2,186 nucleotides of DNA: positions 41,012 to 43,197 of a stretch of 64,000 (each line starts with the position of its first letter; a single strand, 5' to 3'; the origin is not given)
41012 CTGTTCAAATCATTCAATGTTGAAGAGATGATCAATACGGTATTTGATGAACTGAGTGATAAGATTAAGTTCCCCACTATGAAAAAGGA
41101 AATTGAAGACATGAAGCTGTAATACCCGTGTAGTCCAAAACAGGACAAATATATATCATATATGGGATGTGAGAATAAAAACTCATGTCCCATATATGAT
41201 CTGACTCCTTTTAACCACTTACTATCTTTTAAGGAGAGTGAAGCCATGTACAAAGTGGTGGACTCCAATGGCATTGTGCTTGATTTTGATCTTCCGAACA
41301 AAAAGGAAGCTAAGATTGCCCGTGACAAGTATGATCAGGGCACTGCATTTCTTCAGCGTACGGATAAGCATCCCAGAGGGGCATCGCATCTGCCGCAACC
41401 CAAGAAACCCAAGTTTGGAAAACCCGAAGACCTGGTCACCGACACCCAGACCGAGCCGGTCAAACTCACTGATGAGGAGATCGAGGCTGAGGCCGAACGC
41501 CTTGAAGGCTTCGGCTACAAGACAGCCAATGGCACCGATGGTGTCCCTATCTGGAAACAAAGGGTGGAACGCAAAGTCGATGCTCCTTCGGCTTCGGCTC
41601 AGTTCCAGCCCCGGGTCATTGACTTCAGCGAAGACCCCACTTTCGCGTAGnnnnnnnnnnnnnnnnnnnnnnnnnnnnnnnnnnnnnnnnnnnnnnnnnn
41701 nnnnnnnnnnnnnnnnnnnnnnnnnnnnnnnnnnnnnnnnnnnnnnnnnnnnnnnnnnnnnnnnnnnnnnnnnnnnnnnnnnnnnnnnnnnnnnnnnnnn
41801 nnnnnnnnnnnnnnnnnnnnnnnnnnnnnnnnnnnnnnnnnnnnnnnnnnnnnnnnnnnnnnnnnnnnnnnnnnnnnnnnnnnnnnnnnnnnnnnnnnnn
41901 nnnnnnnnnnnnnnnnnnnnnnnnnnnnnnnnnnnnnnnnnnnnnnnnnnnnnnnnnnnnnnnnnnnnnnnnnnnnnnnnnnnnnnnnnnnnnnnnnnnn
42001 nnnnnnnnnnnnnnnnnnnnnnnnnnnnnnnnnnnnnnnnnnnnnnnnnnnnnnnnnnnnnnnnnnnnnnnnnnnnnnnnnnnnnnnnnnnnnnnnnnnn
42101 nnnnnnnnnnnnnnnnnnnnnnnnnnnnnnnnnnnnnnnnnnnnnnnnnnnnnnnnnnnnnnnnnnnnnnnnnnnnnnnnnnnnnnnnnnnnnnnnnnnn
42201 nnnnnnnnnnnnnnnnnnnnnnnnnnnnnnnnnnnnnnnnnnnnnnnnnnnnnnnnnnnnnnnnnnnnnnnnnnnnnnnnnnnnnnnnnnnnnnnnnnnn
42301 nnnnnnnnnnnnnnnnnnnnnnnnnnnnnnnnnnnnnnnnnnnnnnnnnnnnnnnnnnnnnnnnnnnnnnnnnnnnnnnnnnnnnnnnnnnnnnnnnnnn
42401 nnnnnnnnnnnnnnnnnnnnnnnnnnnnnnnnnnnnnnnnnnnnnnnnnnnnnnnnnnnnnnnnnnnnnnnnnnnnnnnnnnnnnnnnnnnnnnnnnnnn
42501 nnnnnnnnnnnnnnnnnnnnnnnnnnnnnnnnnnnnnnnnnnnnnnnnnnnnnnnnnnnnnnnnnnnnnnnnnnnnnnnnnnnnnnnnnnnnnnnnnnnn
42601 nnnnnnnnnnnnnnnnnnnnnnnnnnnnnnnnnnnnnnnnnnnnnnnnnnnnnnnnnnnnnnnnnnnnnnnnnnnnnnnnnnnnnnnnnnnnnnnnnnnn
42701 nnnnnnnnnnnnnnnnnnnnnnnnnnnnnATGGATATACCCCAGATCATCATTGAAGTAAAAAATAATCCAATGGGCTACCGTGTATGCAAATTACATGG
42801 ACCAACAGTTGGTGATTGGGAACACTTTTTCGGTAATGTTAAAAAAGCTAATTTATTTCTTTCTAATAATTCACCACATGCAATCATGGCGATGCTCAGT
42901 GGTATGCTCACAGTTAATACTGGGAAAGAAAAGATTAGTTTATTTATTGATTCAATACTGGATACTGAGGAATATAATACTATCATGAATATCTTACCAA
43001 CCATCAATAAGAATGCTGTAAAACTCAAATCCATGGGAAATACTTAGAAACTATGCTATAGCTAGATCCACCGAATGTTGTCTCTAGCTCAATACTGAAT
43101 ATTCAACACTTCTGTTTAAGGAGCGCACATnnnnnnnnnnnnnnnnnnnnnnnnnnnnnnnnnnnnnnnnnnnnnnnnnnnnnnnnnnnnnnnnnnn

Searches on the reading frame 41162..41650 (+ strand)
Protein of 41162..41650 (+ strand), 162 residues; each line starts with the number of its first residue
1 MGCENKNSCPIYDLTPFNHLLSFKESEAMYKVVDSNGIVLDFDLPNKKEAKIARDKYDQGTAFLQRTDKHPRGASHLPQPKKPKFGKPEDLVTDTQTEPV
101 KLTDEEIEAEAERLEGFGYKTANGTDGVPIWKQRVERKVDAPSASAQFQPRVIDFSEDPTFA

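Call 9: search_protein_families(library=phrogs, proteins=[window:41162-41650:+])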
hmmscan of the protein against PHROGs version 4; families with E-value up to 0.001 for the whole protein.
window:41162-41650:+ (162 aa): 0 families

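Call 15: find_related_loci(query=window:41162-41650:+, collection=viral_contigs, flank=6000)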
Query window:41162-41650:+ (162 aa) in viral_contigs; peptide patterns used: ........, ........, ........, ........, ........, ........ (x = any residue, [..] = any of these).
No stretch of DNA in the collection matches any of the patterns.

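Call 34: find_homologous_proteins(query=window:41246-41650:+)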
Query window:41246-41650:+ (134 aa): 2 proteins with E <= 0.001 among 20 candidates.
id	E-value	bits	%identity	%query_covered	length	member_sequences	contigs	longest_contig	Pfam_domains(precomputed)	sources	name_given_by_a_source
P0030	1.1e-83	296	100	100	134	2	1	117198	-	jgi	-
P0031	1.6e-22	98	50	99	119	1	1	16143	-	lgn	-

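Call 65: search_protein_families(library=pfam, proteins=[window:41246-41650:+], max_evalue=0.1)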
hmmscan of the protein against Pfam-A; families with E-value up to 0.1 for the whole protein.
window:41246-41650:+ (134 aa): 0 families

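Call 68: find_related_loci(query=A9, collection=viral_contigs, flank=4000)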
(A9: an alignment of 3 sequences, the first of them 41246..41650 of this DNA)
Query A9 (134 aa) in viral_contigs; peptide patterns used: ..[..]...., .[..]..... (x = any residue, [..] = any of these).
80 stretches matched a pattern, but none encodes a relative of the query by tblastn (E <= 1e-3).

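Call 72: predict_structure(protein=window:41246-41650:+)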
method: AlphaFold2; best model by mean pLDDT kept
length: 134 residues; sequences in the alignment: 1
mean_pLDDT: 64.9   pTM: 0.30
mean pLDDT of the five models: 64.9, 59.4, 56.8, 55.3, 45.2
residues with pLDDT >= 90: 0; 70-90: 43; 50-70: 72; < 50: 19
segments of 3 or more residues with pLDDT < 50: 92-96, 98-101, 112-117
pLDDT, mean of each block of 10 residues (from residue 1): 85 86 83 76 56 71 57 64 58 47 53 49 63 54
secondary structure, 60 per line:
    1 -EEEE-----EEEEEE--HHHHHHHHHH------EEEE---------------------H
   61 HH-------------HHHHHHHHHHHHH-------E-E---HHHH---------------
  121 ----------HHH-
elements in order: E2-5 E11-16 H19-28 E35-38 H76-88 H102-105

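Call 78: fold_search(model_id=the predicted structure, library=pdb)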
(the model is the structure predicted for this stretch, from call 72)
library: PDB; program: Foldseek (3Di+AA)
matches with E <= 10: 21; with E <= 0.001: 0
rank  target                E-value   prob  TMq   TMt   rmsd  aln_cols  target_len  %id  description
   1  8yl2_B                2.1e+00  0.18  0.15  0.07   4.1        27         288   26  Crystal Structure of Homo Tetrameric RagA-like small GTPase from Asgard Lokiarchaeota (LokiRagO) in complex with GTP (released 2025-09-10)
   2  8yl2_C                2.4e+00  0.16  0.15  0.08   4.1        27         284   26  Crystal Structure of Homo Tetrameric RagA-like small GTPase from Asgard Lokiarchaeota (LokiRagO) in complex with GTP (released 2025-09-10)
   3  8yl2_A                2.9e+00  0.15  0.15  0.07   4.1        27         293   26  Crystal Structure of Homo Tetrameric RagA-like small GTPase from Asgard Lokiarchaeota (LokiRagO) in complex with GTP (released 2025-09-10)
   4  8yqk_D                3.1e+00  0.08  0.11  0.13   5.3        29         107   24  Roadblock domain from a Lokiarchaeota archaeon Roadblock-Longin protein in P21 (released 2025-03-26)
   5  4les                  3.3e+00  0.03  0.10  0.10  10.0        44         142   14  2.2 Angstrom Crystal Structure of Conserved Hypothetical Protein from Bacillus anthracis. (released 2013-08-07)
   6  5ji4_MODEL_1_A        4.1e+00  0.16  0.21  0.56   2.2        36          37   11  Solution structure of the de novo mini protein gEEHE_02 (released 2016-09-28)
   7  7k5b_G                5.7e+00  0.08  0.14  0.13   4.3        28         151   32  Structure of outer-arm dynein bound to microtubule doublet in microtubule binding state 2 (MTBS-2) (released 2021-09-29)
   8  8yql_A                5.7e+00  0.03  0.11  0.13   8.3        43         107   23  Roadblock domain from a Lokiarchaeota archaeon Roadblock-Longin protein in P31 (released 2025-03-26)
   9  1z09_MODEL_1_A        6.1e+00  0.06  0.14  0.17   4.4        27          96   22  Solution structure of km23 (released 2005-08-02)
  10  3fn2_A                7.0e+00  0.04  0.10  0.14   4.6        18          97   17  Crystal structure of a putative sensor histidine kinase domain from Clostridium symbiosum ATCC 14940 (released 2009-01-27)
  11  7f8m_B                8.0e+00  0.06  0.11  0.12   5.2        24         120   21  Roadblock from Thorarchaeota SMTZ1-45 (released 2022-07-13)
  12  9w4u_D                8.0e+00  0.02  0.11  0.12  11.0        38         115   16  ASFV E146L (released 2025-09-17)
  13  8yql_C                8.6e+00  0.04  0.11  0.13   5.1        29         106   24  Roadblock domain from a Lokiarchaeota archaeon Roadblock-Longin protein in P31 (released 2025-03-26)
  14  6zm5_a                8.6e+00  0.02  0.14  0.16  13.7        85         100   13  Human mitochondrial ribosome in complex with OXA1L, mRNA, A/A tRNA, P/P tRNA and nascent polypeptide (released 2021-01-13)
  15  9j46_D                8.6e+00  0.01  0.11  0.12  11.4        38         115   18  Crystal structure of ASFV E146L (released 2025-01-01)
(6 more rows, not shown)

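Call 103: search_protein_representatives(protein=window:41246-41650:+)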
Query: 134 residues. Proteins with E-value up to 0.001 (for the whole library): 4; up to 1e-10: 3; up to 1e-30: 1. The best 4 are listed.
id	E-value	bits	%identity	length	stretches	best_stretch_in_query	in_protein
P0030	3.4e-84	296.0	100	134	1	1-134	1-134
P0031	5.0e-23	98.0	58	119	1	1-108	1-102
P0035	4.7e-17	78.7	51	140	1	1-110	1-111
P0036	1.2e-05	41.9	42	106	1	1-104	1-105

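Call 105: find_encoding_contigs(protein=P0035, flank=5000, max_places=4)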
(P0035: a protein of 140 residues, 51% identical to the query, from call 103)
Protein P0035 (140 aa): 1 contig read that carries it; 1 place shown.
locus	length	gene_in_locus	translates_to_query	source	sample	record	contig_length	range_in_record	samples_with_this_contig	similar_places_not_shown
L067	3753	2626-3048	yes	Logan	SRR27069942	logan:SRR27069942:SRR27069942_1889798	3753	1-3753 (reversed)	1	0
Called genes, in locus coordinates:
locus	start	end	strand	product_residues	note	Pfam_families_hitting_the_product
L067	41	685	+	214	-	PF08719:NADAR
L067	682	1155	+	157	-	-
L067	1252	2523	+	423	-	PF24450:DUF7566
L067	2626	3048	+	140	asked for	-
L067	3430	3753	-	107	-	?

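Call 107: find_encoding_contigs(protein=P0036, flank=5000, max_places=4)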
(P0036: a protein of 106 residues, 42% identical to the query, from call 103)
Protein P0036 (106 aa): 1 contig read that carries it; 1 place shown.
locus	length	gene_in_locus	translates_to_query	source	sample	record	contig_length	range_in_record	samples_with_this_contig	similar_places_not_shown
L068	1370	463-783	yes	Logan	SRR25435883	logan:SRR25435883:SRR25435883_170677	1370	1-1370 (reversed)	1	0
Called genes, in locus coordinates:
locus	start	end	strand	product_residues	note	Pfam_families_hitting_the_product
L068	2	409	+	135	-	?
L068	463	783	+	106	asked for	-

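Call 119: search_dna_similar(query=window:41246-41650:+, collection=phages, mode=protein, max_evalue=0.001, max_rows=15)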
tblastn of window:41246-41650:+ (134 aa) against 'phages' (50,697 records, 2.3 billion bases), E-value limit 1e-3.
No match.

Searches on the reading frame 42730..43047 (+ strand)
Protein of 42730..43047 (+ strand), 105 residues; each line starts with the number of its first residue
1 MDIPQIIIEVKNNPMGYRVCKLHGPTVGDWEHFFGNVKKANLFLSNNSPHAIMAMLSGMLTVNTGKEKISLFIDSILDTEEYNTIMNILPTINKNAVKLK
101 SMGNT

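Call 9: search_protein_families(library=phrogs, proteins=[window:42730-43047:+])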
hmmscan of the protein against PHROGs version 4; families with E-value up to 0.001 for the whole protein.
window:42730-43047:+ (105 aa): 0 families

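Call 43: find_homologous_proteins(query=window:42730-43047:+)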
Query window:42730-43047:+ (105 aa): 3 proteins with E <= 0.001 among 5 candidates.
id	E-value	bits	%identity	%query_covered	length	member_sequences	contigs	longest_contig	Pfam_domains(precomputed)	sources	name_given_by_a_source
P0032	8.3e-64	230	100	100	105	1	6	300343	-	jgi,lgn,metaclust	metaclust:\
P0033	1.9e-38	148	64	100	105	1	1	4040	-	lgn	-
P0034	4.2e-38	147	63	100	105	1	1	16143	-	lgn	-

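Call 44: find_encoding_contigs(protein=P0033, flank=5000, max_places=3)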
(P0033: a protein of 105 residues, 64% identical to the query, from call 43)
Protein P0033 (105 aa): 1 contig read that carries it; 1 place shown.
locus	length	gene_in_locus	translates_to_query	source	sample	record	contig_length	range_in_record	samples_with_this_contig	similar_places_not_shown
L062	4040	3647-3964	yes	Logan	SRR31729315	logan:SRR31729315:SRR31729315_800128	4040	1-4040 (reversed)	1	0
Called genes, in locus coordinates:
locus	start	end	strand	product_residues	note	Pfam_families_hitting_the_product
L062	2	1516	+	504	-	?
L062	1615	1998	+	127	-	-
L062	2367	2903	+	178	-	PF13392:HNH_3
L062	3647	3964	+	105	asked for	-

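Call 45: find_encoding_contigs(protein=P0032, flank=4000, max_places=8)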
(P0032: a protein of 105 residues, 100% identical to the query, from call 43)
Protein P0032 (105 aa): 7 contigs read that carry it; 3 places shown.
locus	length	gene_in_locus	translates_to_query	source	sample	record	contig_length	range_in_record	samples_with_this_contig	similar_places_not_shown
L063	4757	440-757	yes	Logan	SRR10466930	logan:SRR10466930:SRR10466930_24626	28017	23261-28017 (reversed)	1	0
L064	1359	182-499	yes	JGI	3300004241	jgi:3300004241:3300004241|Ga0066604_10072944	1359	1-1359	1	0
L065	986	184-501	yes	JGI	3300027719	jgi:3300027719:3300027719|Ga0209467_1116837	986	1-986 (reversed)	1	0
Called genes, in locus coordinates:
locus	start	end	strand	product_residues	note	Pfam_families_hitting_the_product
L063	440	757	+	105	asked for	-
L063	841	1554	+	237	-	PF13753:SWM_repeat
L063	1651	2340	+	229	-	-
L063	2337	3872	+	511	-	-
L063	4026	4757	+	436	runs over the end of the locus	-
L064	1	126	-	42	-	?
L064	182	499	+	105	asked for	-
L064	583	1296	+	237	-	PF13753:SWM_repeat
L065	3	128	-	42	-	?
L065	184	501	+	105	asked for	-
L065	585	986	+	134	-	?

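Call 65: search_protein_families(library=pfam, proteins=[window:42730-43047:+, L062:1615-1998:+], max_evalue=0.1)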
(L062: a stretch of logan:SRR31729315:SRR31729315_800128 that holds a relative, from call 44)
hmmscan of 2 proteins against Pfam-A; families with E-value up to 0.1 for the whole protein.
window:42730-43047:+ (105 aa): 0 families

L062:1615-1998:+ (127 aa): 0 families
